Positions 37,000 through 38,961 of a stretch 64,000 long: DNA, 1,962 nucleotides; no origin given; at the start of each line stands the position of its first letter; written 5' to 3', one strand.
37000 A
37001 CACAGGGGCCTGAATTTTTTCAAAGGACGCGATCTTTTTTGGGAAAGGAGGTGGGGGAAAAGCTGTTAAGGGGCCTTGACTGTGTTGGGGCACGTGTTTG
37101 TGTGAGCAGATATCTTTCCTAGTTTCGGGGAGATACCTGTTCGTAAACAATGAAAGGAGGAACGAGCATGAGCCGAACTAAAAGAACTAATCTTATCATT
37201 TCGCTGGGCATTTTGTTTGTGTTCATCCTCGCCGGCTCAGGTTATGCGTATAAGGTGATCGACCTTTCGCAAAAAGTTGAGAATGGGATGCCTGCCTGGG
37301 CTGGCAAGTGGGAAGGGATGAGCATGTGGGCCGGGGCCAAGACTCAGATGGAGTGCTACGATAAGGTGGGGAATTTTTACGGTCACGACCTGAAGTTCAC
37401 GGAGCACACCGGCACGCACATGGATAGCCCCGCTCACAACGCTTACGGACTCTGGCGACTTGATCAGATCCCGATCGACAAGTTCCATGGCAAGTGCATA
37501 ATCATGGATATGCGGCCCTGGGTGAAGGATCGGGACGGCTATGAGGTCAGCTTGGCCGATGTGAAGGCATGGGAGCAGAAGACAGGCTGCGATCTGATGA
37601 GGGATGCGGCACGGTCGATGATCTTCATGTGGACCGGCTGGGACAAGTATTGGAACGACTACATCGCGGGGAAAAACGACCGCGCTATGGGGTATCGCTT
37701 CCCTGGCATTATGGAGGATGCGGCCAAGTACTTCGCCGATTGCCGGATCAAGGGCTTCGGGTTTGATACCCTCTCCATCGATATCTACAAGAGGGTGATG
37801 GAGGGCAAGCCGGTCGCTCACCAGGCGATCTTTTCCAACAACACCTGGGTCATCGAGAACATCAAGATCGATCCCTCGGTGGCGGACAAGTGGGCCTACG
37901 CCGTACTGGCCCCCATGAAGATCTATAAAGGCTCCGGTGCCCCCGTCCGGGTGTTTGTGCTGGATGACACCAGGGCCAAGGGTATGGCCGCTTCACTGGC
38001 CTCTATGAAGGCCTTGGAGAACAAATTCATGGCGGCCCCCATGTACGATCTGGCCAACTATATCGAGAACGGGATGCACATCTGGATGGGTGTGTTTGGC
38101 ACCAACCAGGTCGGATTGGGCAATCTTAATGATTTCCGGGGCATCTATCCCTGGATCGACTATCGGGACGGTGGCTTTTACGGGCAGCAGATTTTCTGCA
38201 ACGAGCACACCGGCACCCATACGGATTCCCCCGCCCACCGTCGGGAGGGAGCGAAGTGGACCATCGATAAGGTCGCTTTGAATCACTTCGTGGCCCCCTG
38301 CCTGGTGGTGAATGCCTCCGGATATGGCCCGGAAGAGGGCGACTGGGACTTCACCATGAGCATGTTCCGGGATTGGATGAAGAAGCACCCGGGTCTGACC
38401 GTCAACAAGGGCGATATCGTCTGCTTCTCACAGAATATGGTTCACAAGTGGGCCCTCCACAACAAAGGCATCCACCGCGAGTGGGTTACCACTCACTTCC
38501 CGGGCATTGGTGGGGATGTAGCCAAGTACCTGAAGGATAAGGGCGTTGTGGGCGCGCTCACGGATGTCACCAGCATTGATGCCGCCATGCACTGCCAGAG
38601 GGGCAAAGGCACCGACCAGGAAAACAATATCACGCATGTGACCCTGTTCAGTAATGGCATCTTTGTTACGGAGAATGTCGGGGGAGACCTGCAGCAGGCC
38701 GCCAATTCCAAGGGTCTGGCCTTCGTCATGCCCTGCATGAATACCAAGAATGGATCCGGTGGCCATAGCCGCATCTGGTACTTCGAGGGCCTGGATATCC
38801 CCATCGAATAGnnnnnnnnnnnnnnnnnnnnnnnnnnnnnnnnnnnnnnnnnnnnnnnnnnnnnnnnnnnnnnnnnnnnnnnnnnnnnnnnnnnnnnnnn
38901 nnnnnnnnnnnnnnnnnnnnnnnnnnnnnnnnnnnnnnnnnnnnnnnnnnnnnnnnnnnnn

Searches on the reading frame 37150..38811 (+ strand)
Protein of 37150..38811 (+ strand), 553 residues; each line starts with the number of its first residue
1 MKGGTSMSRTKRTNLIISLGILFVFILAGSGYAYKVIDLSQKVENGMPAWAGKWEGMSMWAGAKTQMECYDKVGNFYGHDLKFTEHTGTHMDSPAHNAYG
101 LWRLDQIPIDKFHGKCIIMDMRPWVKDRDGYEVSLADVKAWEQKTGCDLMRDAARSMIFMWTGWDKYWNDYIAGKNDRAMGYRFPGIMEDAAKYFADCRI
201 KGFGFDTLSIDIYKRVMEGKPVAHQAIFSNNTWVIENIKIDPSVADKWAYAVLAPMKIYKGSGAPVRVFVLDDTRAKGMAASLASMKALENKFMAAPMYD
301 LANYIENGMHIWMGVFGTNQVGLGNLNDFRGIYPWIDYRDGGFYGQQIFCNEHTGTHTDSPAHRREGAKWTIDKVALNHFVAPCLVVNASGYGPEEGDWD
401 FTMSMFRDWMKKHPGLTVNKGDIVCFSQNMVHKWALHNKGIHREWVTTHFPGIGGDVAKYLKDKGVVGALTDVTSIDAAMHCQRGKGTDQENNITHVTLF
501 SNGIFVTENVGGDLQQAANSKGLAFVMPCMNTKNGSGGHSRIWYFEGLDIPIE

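Call 11: search_protein_families(library=pfam, proteins=[window:37150-38811:+])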
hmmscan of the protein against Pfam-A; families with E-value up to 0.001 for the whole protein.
window:37150-38811:+ (553 aa): 1 family
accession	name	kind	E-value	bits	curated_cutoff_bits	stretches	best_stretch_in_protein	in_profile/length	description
PF04199.19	Cyclase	-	1.6e-58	197.4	23.1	2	37-211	1-141/142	Putative cyclase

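Call 59: search_protein_families(library=ncbifam, proteins=[window:37150-38808:+], max_evalue=0.01)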
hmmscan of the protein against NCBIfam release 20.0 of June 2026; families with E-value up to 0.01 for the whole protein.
window:37150-38808:+ (553 aa): 1 family
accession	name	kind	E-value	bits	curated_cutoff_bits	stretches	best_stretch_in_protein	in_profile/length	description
TIGR03035.1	trp_arylform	equivalog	7.1e-23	81.7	223.05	3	36-120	2-80/206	arylformamidase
